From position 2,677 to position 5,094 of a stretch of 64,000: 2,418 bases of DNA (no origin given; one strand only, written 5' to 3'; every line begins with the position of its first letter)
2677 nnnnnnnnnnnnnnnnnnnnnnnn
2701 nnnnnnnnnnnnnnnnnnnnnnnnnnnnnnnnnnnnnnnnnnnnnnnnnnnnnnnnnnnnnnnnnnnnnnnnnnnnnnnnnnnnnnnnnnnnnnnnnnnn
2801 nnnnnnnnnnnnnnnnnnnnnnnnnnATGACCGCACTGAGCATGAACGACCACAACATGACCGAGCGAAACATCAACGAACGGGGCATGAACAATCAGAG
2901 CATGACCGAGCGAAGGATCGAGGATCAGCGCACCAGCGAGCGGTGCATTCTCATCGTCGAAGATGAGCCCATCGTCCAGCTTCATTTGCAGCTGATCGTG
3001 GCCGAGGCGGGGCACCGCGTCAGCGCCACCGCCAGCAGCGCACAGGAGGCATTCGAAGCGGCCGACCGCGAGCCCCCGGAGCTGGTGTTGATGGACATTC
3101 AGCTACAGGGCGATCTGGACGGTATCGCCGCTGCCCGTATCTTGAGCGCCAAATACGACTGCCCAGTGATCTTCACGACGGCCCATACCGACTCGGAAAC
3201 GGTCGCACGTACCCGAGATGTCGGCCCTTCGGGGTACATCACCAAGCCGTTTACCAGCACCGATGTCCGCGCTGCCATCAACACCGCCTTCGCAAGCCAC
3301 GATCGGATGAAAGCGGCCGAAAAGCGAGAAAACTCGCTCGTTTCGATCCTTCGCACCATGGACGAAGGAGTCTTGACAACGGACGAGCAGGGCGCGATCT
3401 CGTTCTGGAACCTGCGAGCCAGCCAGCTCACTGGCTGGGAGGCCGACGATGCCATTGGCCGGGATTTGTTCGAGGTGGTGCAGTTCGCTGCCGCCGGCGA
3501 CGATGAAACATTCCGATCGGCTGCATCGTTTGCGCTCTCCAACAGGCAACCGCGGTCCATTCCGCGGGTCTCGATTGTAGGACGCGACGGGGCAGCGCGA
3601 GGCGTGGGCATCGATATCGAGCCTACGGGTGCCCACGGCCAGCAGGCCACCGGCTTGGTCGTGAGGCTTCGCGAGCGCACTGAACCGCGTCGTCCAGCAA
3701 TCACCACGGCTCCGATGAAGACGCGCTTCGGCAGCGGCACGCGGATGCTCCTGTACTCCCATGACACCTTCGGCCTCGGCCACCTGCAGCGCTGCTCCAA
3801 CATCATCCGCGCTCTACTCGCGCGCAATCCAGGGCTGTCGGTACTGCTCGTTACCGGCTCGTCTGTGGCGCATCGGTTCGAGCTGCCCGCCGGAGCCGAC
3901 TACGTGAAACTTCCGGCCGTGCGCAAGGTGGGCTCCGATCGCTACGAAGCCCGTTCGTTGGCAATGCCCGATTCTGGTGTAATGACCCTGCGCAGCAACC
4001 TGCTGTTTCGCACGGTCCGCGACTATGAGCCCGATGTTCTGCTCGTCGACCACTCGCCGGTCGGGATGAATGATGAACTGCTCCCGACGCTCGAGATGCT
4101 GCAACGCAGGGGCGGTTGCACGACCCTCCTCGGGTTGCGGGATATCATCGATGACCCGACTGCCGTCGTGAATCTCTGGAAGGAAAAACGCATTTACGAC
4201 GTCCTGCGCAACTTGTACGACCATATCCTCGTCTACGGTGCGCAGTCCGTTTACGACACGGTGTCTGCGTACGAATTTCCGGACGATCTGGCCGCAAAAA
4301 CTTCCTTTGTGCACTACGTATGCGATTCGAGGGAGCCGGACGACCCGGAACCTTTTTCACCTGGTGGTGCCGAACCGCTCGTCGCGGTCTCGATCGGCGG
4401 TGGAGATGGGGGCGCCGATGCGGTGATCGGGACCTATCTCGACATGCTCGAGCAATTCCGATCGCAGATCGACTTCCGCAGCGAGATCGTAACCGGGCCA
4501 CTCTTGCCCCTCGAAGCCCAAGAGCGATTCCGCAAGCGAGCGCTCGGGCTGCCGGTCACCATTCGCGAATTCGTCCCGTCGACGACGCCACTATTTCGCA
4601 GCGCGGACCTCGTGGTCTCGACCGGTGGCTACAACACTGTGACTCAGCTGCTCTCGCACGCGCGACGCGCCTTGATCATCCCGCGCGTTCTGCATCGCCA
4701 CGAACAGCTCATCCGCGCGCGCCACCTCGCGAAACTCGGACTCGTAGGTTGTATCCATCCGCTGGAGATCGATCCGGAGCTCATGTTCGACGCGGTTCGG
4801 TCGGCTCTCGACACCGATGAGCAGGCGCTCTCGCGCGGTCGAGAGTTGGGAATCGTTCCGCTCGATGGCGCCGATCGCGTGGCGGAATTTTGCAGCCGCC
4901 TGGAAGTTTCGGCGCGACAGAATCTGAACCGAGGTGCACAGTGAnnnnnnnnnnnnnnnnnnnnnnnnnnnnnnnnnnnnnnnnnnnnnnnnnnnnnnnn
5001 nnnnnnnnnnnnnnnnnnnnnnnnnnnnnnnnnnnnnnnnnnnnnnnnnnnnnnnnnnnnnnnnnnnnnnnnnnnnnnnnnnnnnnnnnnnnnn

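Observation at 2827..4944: Response-regulator receiver and PAS domain fused directly to a glycosyltransferase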

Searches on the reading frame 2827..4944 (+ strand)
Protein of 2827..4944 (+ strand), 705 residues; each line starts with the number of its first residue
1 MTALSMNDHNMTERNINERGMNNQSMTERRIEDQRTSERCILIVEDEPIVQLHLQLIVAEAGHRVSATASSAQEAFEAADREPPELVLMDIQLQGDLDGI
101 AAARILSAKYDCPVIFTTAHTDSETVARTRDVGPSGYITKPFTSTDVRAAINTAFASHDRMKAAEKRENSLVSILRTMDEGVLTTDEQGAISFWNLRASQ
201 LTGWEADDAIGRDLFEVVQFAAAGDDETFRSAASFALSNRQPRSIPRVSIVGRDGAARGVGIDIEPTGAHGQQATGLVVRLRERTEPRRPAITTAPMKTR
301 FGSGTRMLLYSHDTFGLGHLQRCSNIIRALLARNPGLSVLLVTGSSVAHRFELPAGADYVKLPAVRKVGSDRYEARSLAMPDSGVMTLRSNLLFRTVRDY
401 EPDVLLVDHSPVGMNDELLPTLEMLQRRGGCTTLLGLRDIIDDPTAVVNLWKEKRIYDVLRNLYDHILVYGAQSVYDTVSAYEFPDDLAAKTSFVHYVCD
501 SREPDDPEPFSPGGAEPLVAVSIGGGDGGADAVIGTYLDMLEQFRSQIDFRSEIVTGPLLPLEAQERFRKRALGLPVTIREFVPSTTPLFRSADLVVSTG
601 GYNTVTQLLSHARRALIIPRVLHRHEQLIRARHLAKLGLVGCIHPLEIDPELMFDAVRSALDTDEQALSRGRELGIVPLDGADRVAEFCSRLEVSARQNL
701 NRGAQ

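Call 3: search_protein_families(library=pfam, proteins=[window:2827-4944:+], max_evalue=0.01)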
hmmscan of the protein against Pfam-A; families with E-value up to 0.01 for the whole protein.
window:2827-4944:+ (705 aa): 6 families
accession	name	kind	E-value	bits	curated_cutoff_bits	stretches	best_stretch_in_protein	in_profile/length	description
PF00072.30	Response_reg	-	7.6e-22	78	30.2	1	41-151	1-110/111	Response regulator receiver domain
PF00989.32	PAS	-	4.8e-13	49.5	22.6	1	171-283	3-112/113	PAS fold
PF04101.22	Glyco_tran_28_C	-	1.7e-08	35.1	22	1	521-671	2-151/166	Glycosyltransferase family 28 C-terminal domain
PF13188.13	PAS_8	-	5.1e-06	26.6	21.8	1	173-231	5-63/65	PAS domain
PF08448.16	PAS_4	-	0.00022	21.8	23.1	1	178-289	4-110/110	PAS fold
PF13426.13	PAS_9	-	0.0021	18.8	27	1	180-225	2-45/103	PAS domain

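Call 4: search_protein_families(library=ncbifam, proteins=[window:2827-4944:+], max_evalue=0.01)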
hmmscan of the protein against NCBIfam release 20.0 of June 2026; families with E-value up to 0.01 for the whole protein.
window:2827-4944:+ (705 aa): 106 families (the best 25 are shown)
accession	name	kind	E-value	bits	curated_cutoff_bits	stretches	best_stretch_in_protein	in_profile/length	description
NF006623.1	PRK09191.1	subfamily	6.6e-29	101.4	240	1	32-158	131-255/258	PhyR family response regulator anti-anti-sigma factor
NF040689.1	MtrAB_MtrA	equivalog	6.6e-16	58.3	300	1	41-162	1-120/219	MtrAB system response regulator MtrA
NF009971.0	PRK13435.1-2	subfamily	1.8e-15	57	151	1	41-153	3-111/141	response regulator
NF041733.1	resp_reg_CseB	equivalog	1.8e-14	53.7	350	1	41-168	3-128/228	two-component system response regulator CseB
TIGR02956.1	TMAO_torS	equivalog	9.7e-14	50.4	676.5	1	37-170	700-835/967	TMAO reductase system sensor histidine kinase/response regulator TorS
NF040534.1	resp_reg_YycF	equivalog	1.8e-13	50.3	340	1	41-170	3-130/231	response regulator YycF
NF008296.0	PRK11083.1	equivalog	3.1e-13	49.7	273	1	39-203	4-156/228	two-component system response regulator CreB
NF053854.1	RespRegPhoBBctds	equivalog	3.5e-13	49.4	270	1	41-167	1-127/225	two-component system response regulator PhoB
NF045944.1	ResRegRpaBCyano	equivalog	8.2e-13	48.2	330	1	42-169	1-126/229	response regulator transcription factor RpaB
TIGR02154.1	PhoB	equivalog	9.6e-13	47.9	296.2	1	39-158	3-123/226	phosphate regulon transcriptional regulator PhoB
NF008469.0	PRK11361.1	equivalog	1.9e-12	46.7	714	1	37-157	3-122/461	acetoacetate metabolism transcriptional regulator AtoC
NF041367.1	CheY_Halo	equivalog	2.2e-12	47.3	200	1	41-153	1-112/114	chemotaxis protein CheY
NF008034.0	PRK10766.1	equivalog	4.4e-12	46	275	1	39-149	3-111/231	two-component system response regulator TorR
NF007982.1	PRK10710.1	equivalog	8.5e-12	45.1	380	1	35-170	4-137/235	envelope stress response regulator BaeR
NF008318.0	PRK11107.1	equivalog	1.3e-11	43.4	890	1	22-165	651-794/920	two-component sensor histidine kinase BarA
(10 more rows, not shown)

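Call 5: find_homologous_proteins(query=window:2827-4944:+, max_evalue=0.00001)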
Query window:2827-4944:+ (705 aa): 1226 proteins with E <= 0.00001 among 8000 candidates; the best 120 are listed.
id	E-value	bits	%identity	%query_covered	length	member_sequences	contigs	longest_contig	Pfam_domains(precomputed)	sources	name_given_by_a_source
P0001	0.0e+0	1573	100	100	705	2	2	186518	PF13188.14,PF04101.23,PF00989.32,PF00072.31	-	-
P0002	0.0e+0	1212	79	100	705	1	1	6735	PF04101.23,PF00989.32,PF00072.31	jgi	jgi:PAS domain S-box-containing protein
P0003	7.8e-274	928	63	94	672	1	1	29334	PF13426.14,PF04101.23,PF08448.17,PF00989.32,PF00072.31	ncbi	-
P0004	1.4e-252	858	60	94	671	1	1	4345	PF04101.23,PF08448.17,PF00989.32,PF00072.31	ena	-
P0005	7.8e-250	849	58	95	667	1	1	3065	PF04101.23,PF08448.17,PF00989.32,PF00072.31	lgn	-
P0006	1.9e-247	841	59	95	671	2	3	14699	PF04101.23,PF08448.17,PF00072.31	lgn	-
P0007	5.3e-237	806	57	93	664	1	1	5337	PF04101.23,PF00989.32,PF00072.31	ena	-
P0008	1.5e-231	788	56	94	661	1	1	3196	PF13426.14,PF04101.23,PF08448.17,PF00989.32,PF00072.31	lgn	-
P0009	2.7e-229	781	57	93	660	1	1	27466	PF04101.23,PF08448.17,PF00989.32,PF00072.31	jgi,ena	-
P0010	2.2e-222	758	52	94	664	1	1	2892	PF13426.14,PF13188.14,PF04101.23,PF08448.17,PF00989.32,PF00072.31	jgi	-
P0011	2.5e-220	751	54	93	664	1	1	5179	PF13426.14,PF04101.23,PF08448.17,PF00989.32,PF00072.31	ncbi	-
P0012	1.1e-218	746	53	94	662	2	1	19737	PF13426.14,PF13188.14,PF04101.23,PF08448.17,PF00989.32,PF00072.31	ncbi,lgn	-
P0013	2.2e-218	745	85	56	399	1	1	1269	PF04101.23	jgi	-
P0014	3.8e-217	741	53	94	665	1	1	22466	PF04101.23,PF08448.17,PF00989.32,PF00072.31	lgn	-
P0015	2.1e-216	738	53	93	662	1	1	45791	PF13188.14,PF04101.23,PF08448.17,PF00989.32,PF00072.31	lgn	-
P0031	7.1e-202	690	52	94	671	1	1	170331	PF13188.14,PF04101.23,PF00989.32,PF00072.31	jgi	jgi:PAS domain S-box-containing protein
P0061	3.6e-188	645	51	92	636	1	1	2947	PF04101.23,PF00072.31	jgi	jgi:predicted glycosyltransferase/CheY-like chemotaxis protein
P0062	7.3e-188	644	57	58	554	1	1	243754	PF04101.23,PF00072.31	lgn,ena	-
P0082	1.6e-182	626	48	93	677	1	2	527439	PF13188.14,PF04101.23,PF08448.17,PF00989.32,PF00072.31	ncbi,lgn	ncbi:MAG: response regulator [Planctomycetota bacterium]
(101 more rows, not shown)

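Call 15: find_encoding_contigs(protein=P0031, flank=10000, max_places=2)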
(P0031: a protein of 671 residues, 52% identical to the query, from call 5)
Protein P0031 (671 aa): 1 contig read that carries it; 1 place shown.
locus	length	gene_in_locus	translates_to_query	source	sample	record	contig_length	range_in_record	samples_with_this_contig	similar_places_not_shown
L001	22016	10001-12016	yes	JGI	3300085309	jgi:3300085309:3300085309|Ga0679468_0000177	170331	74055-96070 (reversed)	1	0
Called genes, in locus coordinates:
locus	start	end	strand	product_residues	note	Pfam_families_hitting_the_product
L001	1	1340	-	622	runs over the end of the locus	PF18914:DUF5666 (weak), PF13372:Alginate_exp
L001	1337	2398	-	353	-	PF01636:APH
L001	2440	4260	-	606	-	PF00664:ABC_membrane, PF00005:ABC_tran, PF02463:SMC_N (faint)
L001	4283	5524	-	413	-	PF13439:Glyco_transf_4, PF13579:Glyco_trans_4_4 (faint), PF00534:Glycos_transf_1, PF13692:Glyco_trans_1_4, PF13524:Glyco_trans_1_2 (weak)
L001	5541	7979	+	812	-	-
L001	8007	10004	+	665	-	PF18914:DUF5666, PF00672:HAMP, PF07536:HWE_HK (weak), PF07568:HisKA_2, PF13581:HATPase_c_2 (weak), PF02518:HATPase_c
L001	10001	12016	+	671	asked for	PF00072:Response_reg, PF00989:PAS, PF13188:PAS_8 (faint), PF04101:Glyco_tran_28_C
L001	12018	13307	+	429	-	PF01636:APH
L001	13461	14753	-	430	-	PF02415:Chlam_PMP (faint)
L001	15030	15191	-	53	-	-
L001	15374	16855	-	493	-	PF17900:Peptidase_M1_N, PF01433:Peptidase_M1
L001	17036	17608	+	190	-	-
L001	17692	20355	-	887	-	PF13360:PQQ_2, PF13570:Beta-prop_ACSF4 (weak)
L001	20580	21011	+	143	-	PF10604:Polyketide_cyc2, PF03364:Polyketide_cyc (weak)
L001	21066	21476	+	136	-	-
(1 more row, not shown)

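Call 16: find_encoding_contigs(protein=P0082, flank=10000, max_places=2)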
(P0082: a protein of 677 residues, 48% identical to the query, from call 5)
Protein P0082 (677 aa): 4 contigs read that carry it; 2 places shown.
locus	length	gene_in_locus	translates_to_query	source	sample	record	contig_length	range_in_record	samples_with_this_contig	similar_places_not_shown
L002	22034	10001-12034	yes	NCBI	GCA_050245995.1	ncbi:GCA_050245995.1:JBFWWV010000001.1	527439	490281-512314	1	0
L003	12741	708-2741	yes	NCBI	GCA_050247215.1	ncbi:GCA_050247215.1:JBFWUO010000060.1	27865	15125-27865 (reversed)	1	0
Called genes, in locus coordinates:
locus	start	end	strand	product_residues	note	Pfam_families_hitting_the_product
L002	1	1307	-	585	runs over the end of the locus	-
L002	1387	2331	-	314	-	PF01075:Glyco_transf_9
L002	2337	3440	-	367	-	-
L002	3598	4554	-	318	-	-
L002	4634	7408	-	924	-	PF04879:Molybdop_Fe4S4, PF00384:Molybdopterin, PF01568:Molydop_binding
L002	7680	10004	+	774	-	PF00672:HAMP, PF00989:PAS, PF08448:PAS_4, PF13188:PAS_8, PF13426:PAS_9, PF07568:HisKA_2, PF13581:HATPase_c_2 (weak), PF02518:HATPase_c (weak), +1 more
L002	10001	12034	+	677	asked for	PF00072:Response_reg, PF00989:PAS, PF13188:PAS_8 (faint), PF08448:PAS_4, PF04101:Glyco_tran_28_C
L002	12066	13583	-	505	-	PF12837:Fer4_6 (faint), PF13187:Fer4_9 (faint), PF13247:Fer4_11, PF12838:Fer4_7 (weak), PF00037:Fer4, PF12797:Fer4_2 (weak), PF13237:Fer4_10 (weak), PF03916:NrfD, +3 more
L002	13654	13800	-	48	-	-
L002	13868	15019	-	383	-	PF13472:Lipase_GDSL_2 (faint)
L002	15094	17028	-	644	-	PF17900:Peptidase_M1_N, PF01433:Peptidase_M1, PF09127:Leuk-A4-hydro_C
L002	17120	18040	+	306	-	PF13432:TPR_16, PF14559:TPR_19 (weak)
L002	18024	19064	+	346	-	PF01436:NHL (faint)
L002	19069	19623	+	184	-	PF04307:YdjM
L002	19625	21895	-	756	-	PF02985:HEAT (faint), PF13646:HEAT_2 (weak)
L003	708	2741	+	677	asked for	PF00072:Response_reg, PF00989:PAS, PF13188:PAS_8 (faint), PF08448:PAS_4, PF04101:Glyco_tran_28_C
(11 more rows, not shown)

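Call 24: find_related_loci(query=A1, collection=genome_contigs, flank=10000)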
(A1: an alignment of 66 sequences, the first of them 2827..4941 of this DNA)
Query A1 (705 aa) in genome_contigs; peptide patterns used: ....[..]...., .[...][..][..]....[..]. (x = any residue, [..] = any of these).
600 stretches matched a pattern (row limit reached: there are more); 595 encode a relative of the query (tblastn E <= 1e-3); the best 80 are kept; 80 distinct loci.
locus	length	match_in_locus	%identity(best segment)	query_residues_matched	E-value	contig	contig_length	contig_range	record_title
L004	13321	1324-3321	52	32-697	0e+0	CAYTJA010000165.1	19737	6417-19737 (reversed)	MAG TPA_asm: uncultured Spirochaetales bacterium isolate binchicken_co165_146 genome assembly, contig: k141_2009920, who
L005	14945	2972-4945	51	42-697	0e+0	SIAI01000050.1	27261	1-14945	MAG: Planctomycetota bacterium isolate Baikal-deep-G170 BACOMB-C8050, whole genome shotgun sequence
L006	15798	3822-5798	47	41-694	0e+0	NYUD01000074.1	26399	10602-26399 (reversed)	MAG: Planctomycetota bacterium isolate CPC51 MHASMcontig_873762, whole genome shotgun sequence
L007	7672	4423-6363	44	41-695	5e-169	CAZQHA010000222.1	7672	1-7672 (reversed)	MAG TPA_asm: uncultured Planctomycetaceae bacterium isolate SRP287051_co1_201 genome assembly, contig: NODE_11866_length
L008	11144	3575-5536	45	41-695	3e-164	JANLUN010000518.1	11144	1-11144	MAG: Planctomycetota bacterium isolate OTE_25_concoct_112_sub OTE_25_k141_4360398, whole genome shotgun sequence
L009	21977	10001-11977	46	37-695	0e+0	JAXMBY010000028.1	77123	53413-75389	MAG: Planctomycetota bacterium isolate STL-PLA48 C1.322.fa-28, whole genome shotgun sequence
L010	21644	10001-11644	54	36-694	1e-130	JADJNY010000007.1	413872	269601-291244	MAG: Planctomycetota bacterium isolate Fred_18-Q3-R57-64_BAT3C.229 tig00007125-10-4129060, whole genome shotgun sequence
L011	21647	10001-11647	54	41-695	2e-129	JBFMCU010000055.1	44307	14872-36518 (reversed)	MAG: Planctomycetota bacterium isolate MAG201 MAG201_55, whole genome shotgun sequence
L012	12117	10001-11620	52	39-693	5e-129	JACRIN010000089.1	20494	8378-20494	MAG: Planctomycetota bacterium isolate NC_groundwater_1804_Pr3_B-0.1um_70_16 SR-2_scaffold_141_3100708, whole genome sho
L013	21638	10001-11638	51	36-696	6e-128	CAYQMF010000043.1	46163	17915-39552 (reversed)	MAG TPA_asm: uncultured candidatus Brocadiaceae bacterium isolate SRP237561_co1_290 genome assembly, contig: NODE_1056_l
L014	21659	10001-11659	54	31-702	9e-127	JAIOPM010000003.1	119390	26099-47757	MAG: Planctomycetota bacterium isolate LakeFargette_0920_ALND_MAG_68_24 LacPavin_0920_ALND_scaffold_139205, whole genome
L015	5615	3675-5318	51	41-694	3e-125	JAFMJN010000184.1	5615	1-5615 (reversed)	MAG: Planctomycetota bacterium isolate DEBay_Sum019D_L_G_184 NODE_18439_length_5615_cov_5.445683, whole genome shotgun s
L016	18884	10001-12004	51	31-694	0e+0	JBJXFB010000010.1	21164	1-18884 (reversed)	MAG: Planctomycetota bacterium isolate F1F2.bin.70 k127_1049598, whole genome shotgun sequence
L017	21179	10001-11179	48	302-695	5e-121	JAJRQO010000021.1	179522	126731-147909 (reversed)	MAG: Candidatus Zixiibacteriota bacterium isolate Dive100_bin10.64 k141_586510, whole genome shotgun sequence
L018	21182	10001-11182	50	302-692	2e-115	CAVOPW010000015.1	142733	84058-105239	MAG: uncultured bacterium isolate MFD00032.bin.2.168 genome assembly, contig: contig_49603, whole genome shotgun sequenc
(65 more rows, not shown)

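Call 35: predict_structure(alignment_id=A1)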
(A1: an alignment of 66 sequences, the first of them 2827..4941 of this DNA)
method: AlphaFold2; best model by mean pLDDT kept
length: 705 residues; sequences in the alignment: 66
mean_pLDDT: 87.7   pTM: 0.67
mean pLDDT of the five models: 87.7, 87.4, 86.9, 86.2, 86.0
residues with pLDDT >= 90: 494; 70-90: 121; 50-70: 49; < 50: 41
segments of 3 or more residues with pLDDT < 50: 1-4, 10-22, 167-177, 287-292, 701-705
pLDDT, mean of each block of 10 residues (from residue 1): 39 38 52 67 96 96 97 98 98 94 97 93 85 91 91 87 59 49 93 89 92 96 97 95 94 95 84 86 68 72 97 78 96 97 87 90 80 67 78 89 96 93 94 98 96 96 98 98 98 97 66 81 88 97 98 94 94 97 89 97 96 97 91 98 96 98 97 98 98 80 45
secondary structure, 60 per line:
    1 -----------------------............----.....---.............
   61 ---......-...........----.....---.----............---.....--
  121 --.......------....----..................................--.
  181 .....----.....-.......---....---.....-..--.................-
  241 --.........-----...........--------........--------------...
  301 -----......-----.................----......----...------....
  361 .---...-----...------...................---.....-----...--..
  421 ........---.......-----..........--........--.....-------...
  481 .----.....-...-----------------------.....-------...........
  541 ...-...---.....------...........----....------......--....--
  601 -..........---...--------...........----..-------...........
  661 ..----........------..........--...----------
elements in order (helices of 4 or more, strands of 3 or more residues): H24-35 E40-44 H48-60 E64-69 H72-81 E86-90 H99-110 E114-118 H123-129 E136-139 H144-177 E180-185 E190-194 H196-202 H206-209 H214-217 H223-239 E243-251 E257-267 E276-283 E298-300 E306-311 H317-333 E338-343 E357-361 E365-367 E373-375 H382-400 E404-408 H419-428 E432-438 H444-453 H456-463 E466-470 H478-481 H486-490 E492-494 E518-522 H530-543 E551-555 H562-572 E577-580 H587-592 E595-598 H602-611 E615-617 H626-636 H650-662 H667-674 H681-690 E693-695

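Call 39: fold_search(model_id=the predicted structure, library=pdb)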
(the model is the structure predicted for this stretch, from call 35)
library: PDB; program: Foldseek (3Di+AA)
matches with E <= 10: 1967; with E <= 0.001: 1301
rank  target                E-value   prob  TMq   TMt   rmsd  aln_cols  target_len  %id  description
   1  6j31_C                1.8e-14  1.00  0.40  0.68   5.6       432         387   19  Crystal Structure Analysis of the Glycotransferase of kitacinnamycin (released 2020-01-15)
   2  7d1i_A                4.5e-14  1.00  0.36  0.67   7.3       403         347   13  Crystal structure of acinetobacter baumannii MurG (released 2021-07-14)
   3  3oth_B                5.4e-14  1.00  0.39  0.67   6.4       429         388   18  Crystal Structure of CalG1, Calicheamicin Glycostyltransferase, TDP and calicheamicin alpha3I bound form (released 2010-12-15)
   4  7d1i_B                8.1e-14  1.00  0.36  0.69   6.8       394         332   14  Crystal structure of acinetobacter baumannii MurG (released 2021-07-14)
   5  7yp3_F                1.1e-13  1.00  0.39  0.61   8.0       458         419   15  Crystal structure of elaiophylin glycosyltransferase in complex with elaiophylin (released 2022-11-02)
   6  3otg                  2.0e-13  1.00  0.39  0.66   6.6       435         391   18  Crystal Structure of CalG1, Calicheamicin Glycostyltransferase, TDP bound form (released 2010-12-15)
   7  2iyf_A                2.6e-13  1.00  0.38  0.64   6.2       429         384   18  The crystal structure of macrolide glycosyltransferases: A blueprint for antibiotic engineering (released 2007-03-27)
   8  7yp4_B                5.5e-13  1.00  0.38  0.62   8.0       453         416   16  Crystal structure of elaiophylin glycosyltransferase in apo-form (released 2022-11-02)
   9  7yp3_B                6.5e-13  1.00  0.37  0.60   7.9       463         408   15  Crystal structure of elaiophylin glycosyltransferase in complex with elaiophylin (released 2022-11-02)
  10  7yp3_A                7.3e-13  1.00  0.38  0.62   8.0       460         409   14  Crystal structure of elaiophylin glycosyltransferase in complex with elaiophylin (released 2022-11-02)
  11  7d1i_C                8.7e-13  1.00  0.37  0.69   7.2       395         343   12  Crystal structure of acinetobacter baumannii MurG (released 2021-07-14)
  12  3oth_A                9.2e-13  1.00  0.39  0.65   6.6       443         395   17  Crystal Structure of CalG1, Calicheamicin Glycostyltransferase, TDP and calicheamicin alpha3I bound form (released 2010-12-15)
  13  7yp6_A                9.7e-13  1.00  0.38  0.62   8.0       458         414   15  Crystal structure of elaiophylin glycosyltransferase in complex with UDP (released 2022-11-02)
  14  7yp4_A                1.2e-12  1.00  0.37  0.61   8.1       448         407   14  Crystal structure of elaiophylin glycosyltransferase in apo-form (released 2022-11-02)
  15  3ia7_B                1.2e-12  1.00  0.37  0.63   6.4       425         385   17  Crystal Structure of CalG4, the Calicheamicin Glycosyltransferase (released 2010-06-02)
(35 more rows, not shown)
